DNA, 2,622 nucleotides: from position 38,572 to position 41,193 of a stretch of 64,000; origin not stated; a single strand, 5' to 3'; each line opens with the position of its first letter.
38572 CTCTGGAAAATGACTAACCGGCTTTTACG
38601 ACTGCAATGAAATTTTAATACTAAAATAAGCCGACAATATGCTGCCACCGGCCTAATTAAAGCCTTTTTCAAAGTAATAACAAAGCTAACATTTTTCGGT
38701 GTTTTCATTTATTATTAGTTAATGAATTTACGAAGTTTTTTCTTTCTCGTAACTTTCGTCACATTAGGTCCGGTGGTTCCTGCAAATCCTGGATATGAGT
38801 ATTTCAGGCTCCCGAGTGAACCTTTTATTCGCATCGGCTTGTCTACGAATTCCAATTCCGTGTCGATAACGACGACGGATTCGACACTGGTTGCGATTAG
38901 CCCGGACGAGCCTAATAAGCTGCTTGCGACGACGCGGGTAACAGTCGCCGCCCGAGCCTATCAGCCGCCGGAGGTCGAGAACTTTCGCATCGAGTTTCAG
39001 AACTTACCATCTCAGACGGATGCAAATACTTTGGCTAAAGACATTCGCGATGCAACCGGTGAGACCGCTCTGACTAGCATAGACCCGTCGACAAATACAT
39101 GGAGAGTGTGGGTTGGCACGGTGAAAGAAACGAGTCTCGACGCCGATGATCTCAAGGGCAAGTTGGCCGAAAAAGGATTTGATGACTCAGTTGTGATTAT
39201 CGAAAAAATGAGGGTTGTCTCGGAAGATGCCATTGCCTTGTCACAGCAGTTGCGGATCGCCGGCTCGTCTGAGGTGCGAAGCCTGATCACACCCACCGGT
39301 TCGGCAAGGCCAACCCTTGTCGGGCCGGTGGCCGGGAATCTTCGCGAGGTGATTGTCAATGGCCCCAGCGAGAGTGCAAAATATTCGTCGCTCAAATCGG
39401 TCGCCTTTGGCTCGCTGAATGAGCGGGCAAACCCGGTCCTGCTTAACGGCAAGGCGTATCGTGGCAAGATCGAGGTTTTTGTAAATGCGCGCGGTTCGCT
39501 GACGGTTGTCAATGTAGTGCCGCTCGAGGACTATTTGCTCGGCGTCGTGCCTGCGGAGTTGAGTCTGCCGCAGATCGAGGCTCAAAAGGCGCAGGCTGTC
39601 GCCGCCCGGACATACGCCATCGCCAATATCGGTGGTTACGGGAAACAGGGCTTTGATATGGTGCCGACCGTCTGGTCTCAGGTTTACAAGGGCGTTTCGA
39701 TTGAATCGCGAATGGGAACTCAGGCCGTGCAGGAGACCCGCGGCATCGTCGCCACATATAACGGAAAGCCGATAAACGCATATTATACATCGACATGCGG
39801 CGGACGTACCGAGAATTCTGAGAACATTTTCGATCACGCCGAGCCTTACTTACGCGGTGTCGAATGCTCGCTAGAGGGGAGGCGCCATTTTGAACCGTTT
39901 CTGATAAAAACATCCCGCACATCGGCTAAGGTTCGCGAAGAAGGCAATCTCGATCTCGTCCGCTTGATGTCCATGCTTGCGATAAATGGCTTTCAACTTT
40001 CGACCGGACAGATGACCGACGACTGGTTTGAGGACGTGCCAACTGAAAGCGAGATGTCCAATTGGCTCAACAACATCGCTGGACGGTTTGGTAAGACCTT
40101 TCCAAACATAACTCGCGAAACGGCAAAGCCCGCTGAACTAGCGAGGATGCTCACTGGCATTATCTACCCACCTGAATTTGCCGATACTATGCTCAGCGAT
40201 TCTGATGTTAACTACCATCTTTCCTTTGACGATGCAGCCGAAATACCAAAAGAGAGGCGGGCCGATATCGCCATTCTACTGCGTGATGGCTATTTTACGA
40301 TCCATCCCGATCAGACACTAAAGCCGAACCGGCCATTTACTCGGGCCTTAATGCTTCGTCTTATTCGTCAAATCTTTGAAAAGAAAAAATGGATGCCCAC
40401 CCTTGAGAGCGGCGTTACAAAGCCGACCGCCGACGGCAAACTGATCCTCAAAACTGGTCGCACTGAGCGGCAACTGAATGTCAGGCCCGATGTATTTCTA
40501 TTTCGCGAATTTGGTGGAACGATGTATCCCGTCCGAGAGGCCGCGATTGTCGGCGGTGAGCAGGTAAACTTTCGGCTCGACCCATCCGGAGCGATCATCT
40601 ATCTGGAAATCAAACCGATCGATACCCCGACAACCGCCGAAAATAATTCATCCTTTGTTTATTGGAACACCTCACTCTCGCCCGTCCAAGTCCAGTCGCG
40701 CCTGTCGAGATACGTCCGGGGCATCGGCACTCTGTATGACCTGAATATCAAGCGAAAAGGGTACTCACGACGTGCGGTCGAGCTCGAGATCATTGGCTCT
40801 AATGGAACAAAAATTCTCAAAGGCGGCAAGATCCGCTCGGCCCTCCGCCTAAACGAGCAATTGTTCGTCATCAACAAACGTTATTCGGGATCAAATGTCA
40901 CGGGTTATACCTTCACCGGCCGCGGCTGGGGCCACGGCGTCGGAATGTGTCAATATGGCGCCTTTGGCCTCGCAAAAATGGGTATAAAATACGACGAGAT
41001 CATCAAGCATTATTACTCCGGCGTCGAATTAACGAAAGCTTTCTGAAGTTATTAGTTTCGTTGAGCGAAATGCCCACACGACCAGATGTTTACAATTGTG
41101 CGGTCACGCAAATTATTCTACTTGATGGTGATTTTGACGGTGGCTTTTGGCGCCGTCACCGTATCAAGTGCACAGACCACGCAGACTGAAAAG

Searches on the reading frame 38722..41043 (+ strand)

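Call 45: search_protein_families(library=pfam, proteins=[window:38722-41043:+], max_evalue=0.001)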
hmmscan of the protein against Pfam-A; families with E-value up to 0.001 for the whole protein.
window:38722-41043:+ (774 aa): 1 family
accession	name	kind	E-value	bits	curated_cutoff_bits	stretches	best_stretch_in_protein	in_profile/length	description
PF08486.15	SpoIID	-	2.7e-21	76.5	23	1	257-346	2-97/97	Stage II sporulation protein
